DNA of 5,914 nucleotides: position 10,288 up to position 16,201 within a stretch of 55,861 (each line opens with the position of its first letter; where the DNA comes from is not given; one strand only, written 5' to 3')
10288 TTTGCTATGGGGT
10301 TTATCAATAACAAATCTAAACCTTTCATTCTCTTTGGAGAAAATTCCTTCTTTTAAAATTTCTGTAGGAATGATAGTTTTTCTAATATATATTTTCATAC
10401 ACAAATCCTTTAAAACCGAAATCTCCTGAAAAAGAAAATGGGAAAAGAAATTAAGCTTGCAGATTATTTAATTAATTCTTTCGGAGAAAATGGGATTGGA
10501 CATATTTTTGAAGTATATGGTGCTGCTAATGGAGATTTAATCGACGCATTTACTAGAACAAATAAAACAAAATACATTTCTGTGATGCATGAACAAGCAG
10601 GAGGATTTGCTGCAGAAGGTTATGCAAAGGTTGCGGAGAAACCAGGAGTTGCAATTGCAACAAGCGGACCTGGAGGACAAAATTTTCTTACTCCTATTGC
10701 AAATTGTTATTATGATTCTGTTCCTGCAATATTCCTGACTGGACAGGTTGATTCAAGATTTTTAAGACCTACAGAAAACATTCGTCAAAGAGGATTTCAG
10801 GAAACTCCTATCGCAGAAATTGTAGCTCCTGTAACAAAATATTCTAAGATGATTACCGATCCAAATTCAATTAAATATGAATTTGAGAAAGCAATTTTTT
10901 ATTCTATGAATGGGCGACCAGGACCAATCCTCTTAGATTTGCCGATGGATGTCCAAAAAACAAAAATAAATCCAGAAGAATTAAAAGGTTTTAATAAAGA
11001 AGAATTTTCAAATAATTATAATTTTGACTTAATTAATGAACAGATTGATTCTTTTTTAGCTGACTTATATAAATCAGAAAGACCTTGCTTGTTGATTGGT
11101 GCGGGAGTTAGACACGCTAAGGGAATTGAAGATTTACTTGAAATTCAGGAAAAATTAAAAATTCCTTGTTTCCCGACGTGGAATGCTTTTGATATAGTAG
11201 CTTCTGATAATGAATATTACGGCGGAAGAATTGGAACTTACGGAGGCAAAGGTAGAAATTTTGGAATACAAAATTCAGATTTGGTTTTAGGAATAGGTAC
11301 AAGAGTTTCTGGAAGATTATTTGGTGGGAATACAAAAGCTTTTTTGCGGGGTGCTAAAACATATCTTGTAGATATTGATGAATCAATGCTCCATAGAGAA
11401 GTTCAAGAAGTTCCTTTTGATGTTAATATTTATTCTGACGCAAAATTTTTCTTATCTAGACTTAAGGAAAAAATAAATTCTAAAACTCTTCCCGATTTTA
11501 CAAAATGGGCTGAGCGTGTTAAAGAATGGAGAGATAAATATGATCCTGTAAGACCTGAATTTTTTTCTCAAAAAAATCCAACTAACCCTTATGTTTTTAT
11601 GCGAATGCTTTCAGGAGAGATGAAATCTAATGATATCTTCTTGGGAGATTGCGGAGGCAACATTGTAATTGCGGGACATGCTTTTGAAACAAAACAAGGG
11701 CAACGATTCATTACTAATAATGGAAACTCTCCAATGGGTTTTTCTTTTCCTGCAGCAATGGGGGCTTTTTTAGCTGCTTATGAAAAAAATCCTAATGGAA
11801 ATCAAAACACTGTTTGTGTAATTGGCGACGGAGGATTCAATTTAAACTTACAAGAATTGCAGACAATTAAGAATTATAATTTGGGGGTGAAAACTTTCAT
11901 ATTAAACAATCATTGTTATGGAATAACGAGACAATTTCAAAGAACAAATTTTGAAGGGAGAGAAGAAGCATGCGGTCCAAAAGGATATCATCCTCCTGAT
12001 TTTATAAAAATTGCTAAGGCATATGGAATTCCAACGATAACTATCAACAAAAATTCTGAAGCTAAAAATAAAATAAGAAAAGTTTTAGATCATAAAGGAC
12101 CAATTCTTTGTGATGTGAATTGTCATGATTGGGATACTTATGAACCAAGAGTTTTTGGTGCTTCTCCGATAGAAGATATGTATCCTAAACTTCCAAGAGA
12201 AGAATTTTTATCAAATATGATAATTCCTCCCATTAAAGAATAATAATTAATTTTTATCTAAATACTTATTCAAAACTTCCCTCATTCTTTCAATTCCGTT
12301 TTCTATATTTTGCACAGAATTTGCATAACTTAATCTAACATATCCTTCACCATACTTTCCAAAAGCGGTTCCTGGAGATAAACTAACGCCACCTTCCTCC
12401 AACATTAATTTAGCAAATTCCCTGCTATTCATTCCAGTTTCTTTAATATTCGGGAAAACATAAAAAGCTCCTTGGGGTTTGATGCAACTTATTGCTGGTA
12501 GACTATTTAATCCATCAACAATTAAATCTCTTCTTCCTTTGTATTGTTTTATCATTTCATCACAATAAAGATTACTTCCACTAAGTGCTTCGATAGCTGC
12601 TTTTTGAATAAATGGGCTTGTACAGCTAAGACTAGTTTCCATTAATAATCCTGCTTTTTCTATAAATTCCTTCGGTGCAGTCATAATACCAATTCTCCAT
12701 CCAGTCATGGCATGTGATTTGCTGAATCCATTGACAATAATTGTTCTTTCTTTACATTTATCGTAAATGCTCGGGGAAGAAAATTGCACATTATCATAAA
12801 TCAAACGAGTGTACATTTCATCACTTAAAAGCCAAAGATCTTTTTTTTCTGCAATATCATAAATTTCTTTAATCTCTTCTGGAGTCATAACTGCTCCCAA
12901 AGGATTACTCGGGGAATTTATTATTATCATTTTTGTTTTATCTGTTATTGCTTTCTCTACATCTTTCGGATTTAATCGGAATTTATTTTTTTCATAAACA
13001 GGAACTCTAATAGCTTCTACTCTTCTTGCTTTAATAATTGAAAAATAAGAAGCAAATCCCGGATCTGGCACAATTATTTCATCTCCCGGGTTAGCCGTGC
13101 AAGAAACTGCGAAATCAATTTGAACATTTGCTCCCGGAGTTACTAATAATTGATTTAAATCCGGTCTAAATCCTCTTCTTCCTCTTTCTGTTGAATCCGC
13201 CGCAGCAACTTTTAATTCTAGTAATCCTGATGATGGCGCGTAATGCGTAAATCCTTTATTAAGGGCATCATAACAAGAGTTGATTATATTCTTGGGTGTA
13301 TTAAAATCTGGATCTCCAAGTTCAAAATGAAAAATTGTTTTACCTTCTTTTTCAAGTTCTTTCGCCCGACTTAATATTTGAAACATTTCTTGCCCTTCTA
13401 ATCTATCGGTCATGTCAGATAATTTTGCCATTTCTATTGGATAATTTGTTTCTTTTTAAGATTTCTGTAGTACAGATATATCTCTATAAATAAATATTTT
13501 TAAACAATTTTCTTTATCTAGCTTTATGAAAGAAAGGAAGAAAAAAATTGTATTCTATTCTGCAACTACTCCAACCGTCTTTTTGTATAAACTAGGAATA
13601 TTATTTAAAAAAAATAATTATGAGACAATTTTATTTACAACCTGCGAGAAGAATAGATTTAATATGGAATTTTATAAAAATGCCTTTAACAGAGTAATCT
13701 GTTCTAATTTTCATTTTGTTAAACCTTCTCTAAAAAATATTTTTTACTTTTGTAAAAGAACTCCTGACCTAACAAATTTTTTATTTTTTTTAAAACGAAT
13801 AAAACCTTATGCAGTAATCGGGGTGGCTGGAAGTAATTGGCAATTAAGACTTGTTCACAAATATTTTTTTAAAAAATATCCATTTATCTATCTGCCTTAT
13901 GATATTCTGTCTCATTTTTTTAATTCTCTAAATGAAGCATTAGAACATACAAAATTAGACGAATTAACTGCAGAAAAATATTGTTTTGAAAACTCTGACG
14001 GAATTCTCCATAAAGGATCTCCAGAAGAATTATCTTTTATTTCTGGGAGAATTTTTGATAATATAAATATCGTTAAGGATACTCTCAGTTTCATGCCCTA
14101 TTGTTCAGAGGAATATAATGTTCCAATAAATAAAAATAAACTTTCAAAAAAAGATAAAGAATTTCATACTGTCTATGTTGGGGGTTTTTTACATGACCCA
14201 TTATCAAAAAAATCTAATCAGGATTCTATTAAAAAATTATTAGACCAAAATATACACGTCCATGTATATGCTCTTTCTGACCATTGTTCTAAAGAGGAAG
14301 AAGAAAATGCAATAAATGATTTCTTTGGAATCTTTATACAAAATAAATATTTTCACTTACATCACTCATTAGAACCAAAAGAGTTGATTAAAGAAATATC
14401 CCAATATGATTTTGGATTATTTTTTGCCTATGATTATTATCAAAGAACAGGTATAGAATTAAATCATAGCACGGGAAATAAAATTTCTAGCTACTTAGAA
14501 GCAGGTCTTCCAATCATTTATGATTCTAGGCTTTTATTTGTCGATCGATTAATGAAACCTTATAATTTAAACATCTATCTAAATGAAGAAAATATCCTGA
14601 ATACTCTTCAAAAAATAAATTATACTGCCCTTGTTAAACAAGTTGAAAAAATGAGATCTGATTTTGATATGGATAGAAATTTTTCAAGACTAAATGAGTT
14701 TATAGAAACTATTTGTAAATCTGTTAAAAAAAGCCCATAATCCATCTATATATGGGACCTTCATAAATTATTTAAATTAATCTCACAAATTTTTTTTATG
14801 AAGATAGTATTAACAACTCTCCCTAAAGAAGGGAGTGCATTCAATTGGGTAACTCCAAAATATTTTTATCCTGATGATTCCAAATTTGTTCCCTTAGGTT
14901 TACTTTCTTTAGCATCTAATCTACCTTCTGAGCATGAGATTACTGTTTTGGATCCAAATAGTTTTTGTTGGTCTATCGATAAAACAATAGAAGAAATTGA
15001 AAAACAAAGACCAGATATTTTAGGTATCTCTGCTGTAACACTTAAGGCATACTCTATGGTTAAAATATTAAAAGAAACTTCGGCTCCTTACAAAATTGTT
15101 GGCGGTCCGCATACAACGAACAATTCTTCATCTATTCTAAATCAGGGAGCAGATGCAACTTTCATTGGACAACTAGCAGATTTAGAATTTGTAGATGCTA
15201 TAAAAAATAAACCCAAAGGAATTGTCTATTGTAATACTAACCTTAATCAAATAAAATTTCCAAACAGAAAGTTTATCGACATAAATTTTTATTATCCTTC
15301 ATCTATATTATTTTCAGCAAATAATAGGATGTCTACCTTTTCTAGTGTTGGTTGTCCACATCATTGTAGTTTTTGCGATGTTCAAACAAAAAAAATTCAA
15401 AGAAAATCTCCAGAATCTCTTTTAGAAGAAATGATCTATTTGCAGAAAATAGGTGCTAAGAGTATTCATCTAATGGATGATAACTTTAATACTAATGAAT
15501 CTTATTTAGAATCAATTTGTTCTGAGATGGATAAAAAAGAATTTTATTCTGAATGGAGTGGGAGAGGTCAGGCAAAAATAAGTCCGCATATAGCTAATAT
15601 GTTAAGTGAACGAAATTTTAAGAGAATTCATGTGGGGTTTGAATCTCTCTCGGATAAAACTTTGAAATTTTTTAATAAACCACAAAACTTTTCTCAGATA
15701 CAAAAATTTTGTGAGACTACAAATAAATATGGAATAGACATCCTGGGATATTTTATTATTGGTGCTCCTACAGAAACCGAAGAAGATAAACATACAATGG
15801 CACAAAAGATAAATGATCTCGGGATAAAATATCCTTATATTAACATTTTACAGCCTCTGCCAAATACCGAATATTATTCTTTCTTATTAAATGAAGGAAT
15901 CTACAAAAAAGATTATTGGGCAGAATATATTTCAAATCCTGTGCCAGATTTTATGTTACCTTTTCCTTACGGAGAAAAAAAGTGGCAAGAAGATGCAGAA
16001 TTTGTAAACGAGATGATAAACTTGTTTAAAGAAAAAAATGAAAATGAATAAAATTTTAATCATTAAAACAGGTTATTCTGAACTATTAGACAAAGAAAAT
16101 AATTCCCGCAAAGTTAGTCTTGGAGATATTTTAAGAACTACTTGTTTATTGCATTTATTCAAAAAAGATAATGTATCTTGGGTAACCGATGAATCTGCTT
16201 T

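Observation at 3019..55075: A ~52-kb archaeal glycosylation island carries twelve radical SAM enzymes and ends at aglB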

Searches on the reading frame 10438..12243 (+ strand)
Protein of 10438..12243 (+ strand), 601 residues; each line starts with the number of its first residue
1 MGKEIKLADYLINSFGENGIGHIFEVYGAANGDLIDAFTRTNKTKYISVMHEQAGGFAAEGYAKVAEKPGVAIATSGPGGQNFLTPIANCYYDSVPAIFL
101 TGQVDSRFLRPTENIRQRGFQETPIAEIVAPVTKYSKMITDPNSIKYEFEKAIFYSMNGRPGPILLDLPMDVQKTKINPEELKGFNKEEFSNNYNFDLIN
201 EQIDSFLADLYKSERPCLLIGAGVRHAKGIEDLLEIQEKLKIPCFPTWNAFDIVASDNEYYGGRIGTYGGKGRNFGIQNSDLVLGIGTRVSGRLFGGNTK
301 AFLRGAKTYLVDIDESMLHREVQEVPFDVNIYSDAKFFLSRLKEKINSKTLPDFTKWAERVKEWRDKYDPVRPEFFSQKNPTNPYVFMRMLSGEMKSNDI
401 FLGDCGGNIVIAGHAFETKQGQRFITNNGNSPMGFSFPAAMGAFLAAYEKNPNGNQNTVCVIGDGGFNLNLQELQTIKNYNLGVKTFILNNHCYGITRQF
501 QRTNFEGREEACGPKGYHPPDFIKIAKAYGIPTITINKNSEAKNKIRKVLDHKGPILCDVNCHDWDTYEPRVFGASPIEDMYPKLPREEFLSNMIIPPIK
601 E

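Call 6: search_protein_families(library=pfam, proteins=[window:10438-12243:+], max_evalue=0.01)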
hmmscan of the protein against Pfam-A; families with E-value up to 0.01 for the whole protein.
window:10438-12243:+ (601 aa): 3 families
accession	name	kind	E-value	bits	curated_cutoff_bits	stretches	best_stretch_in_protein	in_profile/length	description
PF02775.26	TPP_enzyme_C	-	7.3e-38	130.2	21.9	1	406-560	3-151/151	Thiamine pyrophosphate enzyme, C-terminal TPP binding domain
PF02776.23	TPP_enzyme_N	-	1.4e-29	102.7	26.8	1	6-121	2-111/119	Thiamine pyrophosphate enzyme, N-terminal TPP binding domain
PF00205.28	TPP_enzyme_M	-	1.5e-23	83.4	30.4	1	207-342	5-137/137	Thiamine pyrophosphate enzyme, central domain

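Call 13: search_protein_families(library=ncbifam, proteins=[window:10438-12243:+], max_evalue=0.001)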
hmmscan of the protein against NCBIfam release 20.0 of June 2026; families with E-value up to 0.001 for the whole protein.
window:10438-12243:+ (601 aa): 51 families (the best 25 are shown)
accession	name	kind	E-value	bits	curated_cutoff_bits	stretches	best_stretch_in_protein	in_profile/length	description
TIGR00118.1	acolac_lg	equivalog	9.6e-112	374.2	538.35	1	8-580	4-552/557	biosynthetic-type acetolactate synthase large subunit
NF004710.0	PRK06048.1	equivalog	1.1e-98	331.1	976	1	4-579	7-554/561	acetolactate synthase large subunit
NF004919.0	PRK06276.1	equivalog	1.6e-97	327.2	866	1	7-562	3-538/582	acetolactate synthase large subunit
NF005228.0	PRK06725.1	equivalog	1.2e-93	314.3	991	1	4-569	15-552/571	acetolactate synthase large subunit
NF006524.0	PRK08978.1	equivalog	1.7e-93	313.7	738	1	8-572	4-534/548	acetolactate synthase 2 catalytic subunit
NF005824.0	PRK07710.1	equivalog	6.7e-93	311.9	976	1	5-572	17-558/573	acetolactate synthase large subunit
NF005651.0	PRK07418.1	subfamily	1e-89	301.4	942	1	7-568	21-565/617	acetolactate synthase large subunit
NF005860.0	PRK07789.1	equivalog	1.7e-86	290.9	881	1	4-559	33-575/615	acetolactate synthase large subunit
NF006016.1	PRK08155.1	equivalog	1.3e-85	288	870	1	8-563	6-533/554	acetolactate synthase large subunit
NF005058.0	PRK06466.1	equivalog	1.2e-84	284.9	951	1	8-566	7-551/574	acetolactate synthase 3 large subunit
NF005584.0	PRK07282.1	equivalog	3.8e-83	279.9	970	1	9-571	14-549/566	acetolactate synthase large subunit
NF005364.0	PRK06882.1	equivalog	2.9e-79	267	1083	1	5-570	4-553/574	acetolactate synthase 3 large subunit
NF006581.0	PRK09107.1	equivalog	7.3e-78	262.3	974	1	4-572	10-563/595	acetolactate synthase 3 large subunit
NF006319.0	PRK08527.1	equivalog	1.7e-77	261.2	905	1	4-581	3-557/565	acetolactate synthase large subunit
NF005039.0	PRK06456.1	equivalog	2.9e-77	260.5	868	1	9-553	6-535/572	acetolactate synthase large subunit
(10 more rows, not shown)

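Call 69: search_solved_structures(query=window:10438-12243:+, max_evalue=1e-30)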
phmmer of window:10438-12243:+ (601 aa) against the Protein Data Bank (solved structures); distinct sequences matched with E-value up to 1e-30: 45.
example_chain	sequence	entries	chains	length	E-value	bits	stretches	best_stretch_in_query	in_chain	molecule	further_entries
8rph_A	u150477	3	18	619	1.4e-94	321.1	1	4-590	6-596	Thiamine pyrophosphate-binding protein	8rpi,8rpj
5ahk_A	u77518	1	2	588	4.8e-80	273.1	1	2-583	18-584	ACETOLACTATE SYNTHASE II, LARGE SUBUNIT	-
7u25_A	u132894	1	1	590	7.5e-70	239.5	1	6-573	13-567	Acetolactate synthase, chloroplastic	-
3e9y_A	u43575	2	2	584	7.5e-70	239.5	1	6-573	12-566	Acetolactate synthase, chloroplastic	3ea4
6u9h_A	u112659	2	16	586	7.6e-70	239.4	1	6-573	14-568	Acetolactate synthase, chloroplastic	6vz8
1ybh_A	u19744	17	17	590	7.7e-70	239.4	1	6-573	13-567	Acetolactate synthase, chloroplast | Acetolactate synthase | Acetolactate synthase, chloroplastic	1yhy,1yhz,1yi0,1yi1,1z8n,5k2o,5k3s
7tzz_A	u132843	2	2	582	8.2e-70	239.3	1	6-573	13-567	Acetolactate synthase, chloroplastic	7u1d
8et5_A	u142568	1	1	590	9.9e-70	239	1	6-571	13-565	Acetolactate synthase, chloroplastic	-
7stq_A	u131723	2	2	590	1e-69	239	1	6-573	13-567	Acetolactate synthase, chloroplastic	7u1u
1jsc_A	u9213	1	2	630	2.7e-61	211.2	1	19-582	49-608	ACETOHYDROXY-ACID SYNTHASE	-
6u9d_A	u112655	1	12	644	2.9e-61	211.1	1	19-582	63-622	Acetolactate synthase catalytic subunit, mitochondrial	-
1n0h_A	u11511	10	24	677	3.5e-61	210.8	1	19-582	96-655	Acetolactate synthase | Acetolactate synthase, mitochondrial | Acetolactate synthase catalytic subunit, mitochondrial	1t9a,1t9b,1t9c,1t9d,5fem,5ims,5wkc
6lpi_A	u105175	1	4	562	2.2e-59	204.9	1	7-566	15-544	Acetolactate synthase isozyme 1 large subunit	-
6dek_A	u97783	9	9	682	2.3e-55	191.6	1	25-563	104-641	Acetolactate synthase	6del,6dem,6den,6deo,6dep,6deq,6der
7egv_A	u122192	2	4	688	3.1e-55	191.2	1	18-562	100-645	Acetolactate synthase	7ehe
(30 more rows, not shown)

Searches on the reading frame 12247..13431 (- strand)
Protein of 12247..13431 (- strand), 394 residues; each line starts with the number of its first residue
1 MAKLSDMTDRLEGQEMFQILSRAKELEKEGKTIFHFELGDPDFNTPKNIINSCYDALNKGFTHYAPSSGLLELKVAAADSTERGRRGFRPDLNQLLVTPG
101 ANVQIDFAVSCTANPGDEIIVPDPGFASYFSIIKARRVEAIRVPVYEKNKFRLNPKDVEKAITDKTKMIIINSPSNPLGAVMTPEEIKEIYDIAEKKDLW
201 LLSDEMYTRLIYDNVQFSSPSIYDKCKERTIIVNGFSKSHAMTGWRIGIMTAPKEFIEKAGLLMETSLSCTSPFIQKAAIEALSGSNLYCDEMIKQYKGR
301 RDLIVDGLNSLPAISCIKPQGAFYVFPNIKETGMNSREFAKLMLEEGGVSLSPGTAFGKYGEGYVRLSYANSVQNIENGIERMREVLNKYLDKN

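Call 6: search_protein_families(library=pfam, proteins=[window:12247-13431:-], max_evalue=0.01)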
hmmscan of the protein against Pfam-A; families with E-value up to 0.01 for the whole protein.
window:12247-13431:- (394 aa): 5 families
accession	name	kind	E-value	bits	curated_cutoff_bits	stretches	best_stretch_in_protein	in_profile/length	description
PF00155.27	Aminotran_1_2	-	4e-69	234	19.7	1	35-382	5-360/361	Aminotransferase class I and II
PF01041.23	DegT_DnrJ_EryC1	-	1.9e-08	34.4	19.8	1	111-204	59-145/360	DegT/DnrJ/EryC1/StrS aminotransferase family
PF00266.25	Aminotran_5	-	7.5e-08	32.2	21.5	1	94-204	63-175/371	Aminotransferase class-V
PF01053.26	Cys_Met_Meta_PP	-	7.5e-06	25.2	27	1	107-205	82-174/381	Cys/Met metabolism PLP-dependent enzyme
PF01212.27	Beta_elim_lyase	-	0.00085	19.2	27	1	113-205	68-169/288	Beta-eliminating lyase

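Call 13: search_protein_families(library=ncbifam, proteins=[window:12247-13431:-], max_evalue=0.001)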
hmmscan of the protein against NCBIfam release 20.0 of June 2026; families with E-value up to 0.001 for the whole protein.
window:12247-13431:- (394 aa): 91 families (the best 25 are shown)
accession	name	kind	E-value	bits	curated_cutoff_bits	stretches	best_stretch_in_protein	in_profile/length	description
NF005816.0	PRK07682.1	equivalog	2.6e-95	319.3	620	1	27-389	25-385/390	aminotransferase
NF041364.1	GntC_guanitoxin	equivalog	2.7e-95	319.3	415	1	39-385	6-355/356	guanitoxin biosynthesis PLP-dependent (S)-gamma-hydroxy-L-arginine cyclodehydratase GntC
NF041091.1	asp_aminotase_Arch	equivalog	2.3e-93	313.1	550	1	9-387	5-375/376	aspartate aminotransferase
NF005817.0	PRK07683.1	equivalog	2.4e-93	312.9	575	1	26-389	23-383/387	aminotransferase A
NF006229.0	PRK08361.1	equivalog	2.7e-91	306.5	624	1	31-389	33-390/391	aspartate aminotransferase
NF004975.0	PRK06348.1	equivalog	9.7e-90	301.3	549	1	14-386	12-382/384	pyridoxal phosphate-dependent aminotransferase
NF004770.0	PRK06108.1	subfamily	4.1e-89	299.1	422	1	31-389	36-394/396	pyridoxal phosphate-dependent aminotransferase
NF005588.0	PRK07309.1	equivalog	3.7e-83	279.6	576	1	32-389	31-388/391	pyridoxal phosphate-dependent aminotransferase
NF004769.0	PRK06107.1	equivalog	3.4e-80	269.8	617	1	21-386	23-397/402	aspartate transaminase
NF006230.0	PRK08363.1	equivalog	1.3e-78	264.5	534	1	18-391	17-396/398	alanine aminotransferase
NF006514.0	PRK08960.1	equivalog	9.2e-76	255.2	554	1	5-389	6-387/388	pyridoxal phosphate-dependent aminotransferase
NF005601.0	PRK07337.1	equivalog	9.6e-74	248.8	496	1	2-388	6-393/394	pyridoxal phosphate-dependent aminotransferase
NF005744.0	PRK07568.1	subfamily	1.2e-73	248.2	389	1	4-393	3-396/398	pyridoxal phosphate-dependent aminotransferase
NF006756.0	PRK09276.1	subfamily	3.5e-72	243.4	507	1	11-386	11-385/387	LL-diaminopimelate aminotransferase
TIGR03540.1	DapC_direct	equivalog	3.7e-70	236.8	593.25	1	18-385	16-382/383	LL-diaminopimelate aminotransferase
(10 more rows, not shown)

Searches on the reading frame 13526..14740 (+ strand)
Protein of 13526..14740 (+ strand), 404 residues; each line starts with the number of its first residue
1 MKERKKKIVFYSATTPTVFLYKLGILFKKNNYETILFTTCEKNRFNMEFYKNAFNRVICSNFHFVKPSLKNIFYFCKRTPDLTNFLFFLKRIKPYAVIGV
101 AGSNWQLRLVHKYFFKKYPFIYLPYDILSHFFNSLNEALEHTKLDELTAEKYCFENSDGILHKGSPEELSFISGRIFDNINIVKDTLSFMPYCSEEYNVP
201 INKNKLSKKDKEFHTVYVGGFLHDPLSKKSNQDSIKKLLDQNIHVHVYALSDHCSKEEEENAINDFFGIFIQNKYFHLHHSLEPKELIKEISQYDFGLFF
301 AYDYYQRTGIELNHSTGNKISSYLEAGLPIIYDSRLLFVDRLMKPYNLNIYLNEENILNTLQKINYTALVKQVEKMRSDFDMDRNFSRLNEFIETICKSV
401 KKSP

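Call 6: search_protein_families(library=pfam, proteins=[window:13526-14740:+], max_evalue=0.01)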
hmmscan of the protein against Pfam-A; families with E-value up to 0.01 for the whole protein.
window:13526-14740:+ (404 aa): 0 families

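Call 13: search_protein_families(library=ncbifam, proteins=[window:13526-14740:+], max_evalue=0.001)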
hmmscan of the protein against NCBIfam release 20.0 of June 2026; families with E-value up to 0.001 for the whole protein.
window:13526-14740:+ (404 aa): 1 family
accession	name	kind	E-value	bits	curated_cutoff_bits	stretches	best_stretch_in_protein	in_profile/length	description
NF007325.0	PRK09814.1-4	equivalog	5.7e-05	22.5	491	1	274-377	206-314/337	sugar transferase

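Call 68: search_solved_structures(query=window:13526-14740:+, max_evalue=1)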
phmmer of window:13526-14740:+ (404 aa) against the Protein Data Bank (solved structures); distinct sequences matched with E-value up to 1: 4.
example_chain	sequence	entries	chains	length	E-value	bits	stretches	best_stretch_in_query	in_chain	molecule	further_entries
9hu9_A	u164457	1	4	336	0.22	13.9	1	292-349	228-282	Glucosyltransferase 3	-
9htx_A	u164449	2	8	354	0.24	13.8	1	292-349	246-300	Glucosyltransferase 3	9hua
7zvo_A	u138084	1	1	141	0.31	13.4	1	274-347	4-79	Beta-galactosidase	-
3nsg_A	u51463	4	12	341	0.73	12.2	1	289-340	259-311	Outer membrane protein F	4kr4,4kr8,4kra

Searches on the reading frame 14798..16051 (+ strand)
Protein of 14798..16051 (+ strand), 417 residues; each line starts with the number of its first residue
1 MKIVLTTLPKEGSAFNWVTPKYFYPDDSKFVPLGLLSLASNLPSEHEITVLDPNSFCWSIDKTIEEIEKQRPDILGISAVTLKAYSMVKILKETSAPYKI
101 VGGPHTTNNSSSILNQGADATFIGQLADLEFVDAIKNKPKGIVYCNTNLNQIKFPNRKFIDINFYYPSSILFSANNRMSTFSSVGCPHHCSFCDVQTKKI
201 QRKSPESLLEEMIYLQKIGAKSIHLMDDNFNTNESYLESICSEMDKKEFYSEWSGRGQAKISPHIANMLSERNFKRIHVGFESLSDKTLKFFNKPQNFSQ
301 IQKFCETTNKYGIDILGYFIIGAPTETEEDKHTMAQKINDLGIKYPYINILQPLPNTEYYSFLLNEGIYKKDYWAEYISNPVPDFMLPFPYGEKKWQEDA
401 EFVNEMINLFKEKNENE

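Call 5: search_protein_families(library=pfam, proteins=[window:14798-16051:+], max_evalue=0.01)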
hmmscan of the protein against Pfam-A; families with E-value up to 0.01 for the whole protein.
window:14798-16051:+ (417 aa): 2 families
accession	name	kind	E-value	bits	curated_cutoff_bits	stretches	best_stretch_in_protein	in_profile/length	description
PF04055.27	Radical_SAM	-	5e-19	69.5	29.5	1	183-334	4-163/166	Radical SAM superfamily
PF02310.24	B12-binding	-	2.2e-08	34.4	32.1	1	30-124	12-111/121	B12 binding domain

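Call 12: search_protein_families(library=ncbifam, proteins=[window:14798-16051:+], max_evalue=0.001)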
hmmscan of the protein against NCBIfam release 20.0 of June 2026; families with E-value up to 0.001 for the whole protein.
window:14798-16051:+ (417 aa): 28 families (the best 25 are shown)
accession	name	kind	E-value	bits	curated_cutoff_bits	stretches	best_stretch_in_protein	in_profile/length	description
TIGR03471.1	HpnJ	equivalog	1.9e-24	86.4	577.6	1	170-376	190-400/472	hopanoid biosynthesis associated radical SAM protein HpnJ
TIGR04072.2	rSAM_ladder_B12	equivalog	3.1e-21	75.5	360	1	82-370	84-379/443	lipid biosynthesis B12-binding/radical SAM protein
TIGR04013.1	B12_SAM_MJ_1487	hypoth_equivalog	5.8e-21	74.8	251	2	60-220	31-197/382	TIGR04013 family B12-binding domain/radical SAM domain-containing protein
TIGR04479.1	bcpD_PhpK_rSAM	subfamily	2.3e-19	69.2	600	1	147-330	215-398/504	PhpK family radical SAM P-methyltransferase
NF050148.1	rSAM_ApyD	equivalog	4.8e-15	55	750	1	184-363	206-393/645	RiPP biosynthesis radical SAM protein ApyD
TIGR04014.1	B12_SAM_MJ_0865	equivalog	1.1e-14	54.1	360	1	184-361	167-356/434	methyl-coenzyme M reductase glutamine C-methyltransferase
TIGR04385.1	B12_rSAM_cofa1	equivalog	1.4e-13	50.9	450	1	182-338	200-361/438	B12 lower ligand biosynthesis radical SAM protein BzaD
NF038361.1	rSAM_Sden_1168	equivalog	4.4e-13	48.6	575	1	147-367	248-477/560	Sden_1168 family B12-binding radical SAM P-methyltransferase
TIGR02026.1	BchE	equivalog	7.5e-13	48.1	481.35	1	30-365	20-389/497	magnesium-protoporphyrin IX monomethyl ester anaerobic oxidative cyclase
TIGR03975.1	rSAM_ocin_1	subfamily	1.5e-11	43.5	281.85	1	187-341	275-430/606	RiPP maturation radical SAM C-methyltransferase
TIGR00089.1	TIGR00089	subfamily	3.8e-09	35.8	251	1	183-360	146-337/429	MiaB/RimO family radical SAM methylthiotransferase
NF033712.0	B12_rSAM_KedN5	subfamily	4e-09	35.2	700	1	184-360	202-388/624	KedN5 family methylcobalamin-dependent radical SAM C-methyltransferase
TIGR03904.1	SAM_YgiQ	equivalog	3e-08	32.6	462.35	0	277-357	438-523/558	YgiQ family radical SAM protein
TIGR04367.1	HpnR_B12_rSAM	equivalog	3.5e-08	32.4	650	1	183-360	192-370/490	hopanoid C-3 methylase HpnR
NF033070.1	rSAM_AprD4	equivalog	1e-07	31.2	500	1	147-370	168-397/456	AprD4 family radical SAM diol-dehydratase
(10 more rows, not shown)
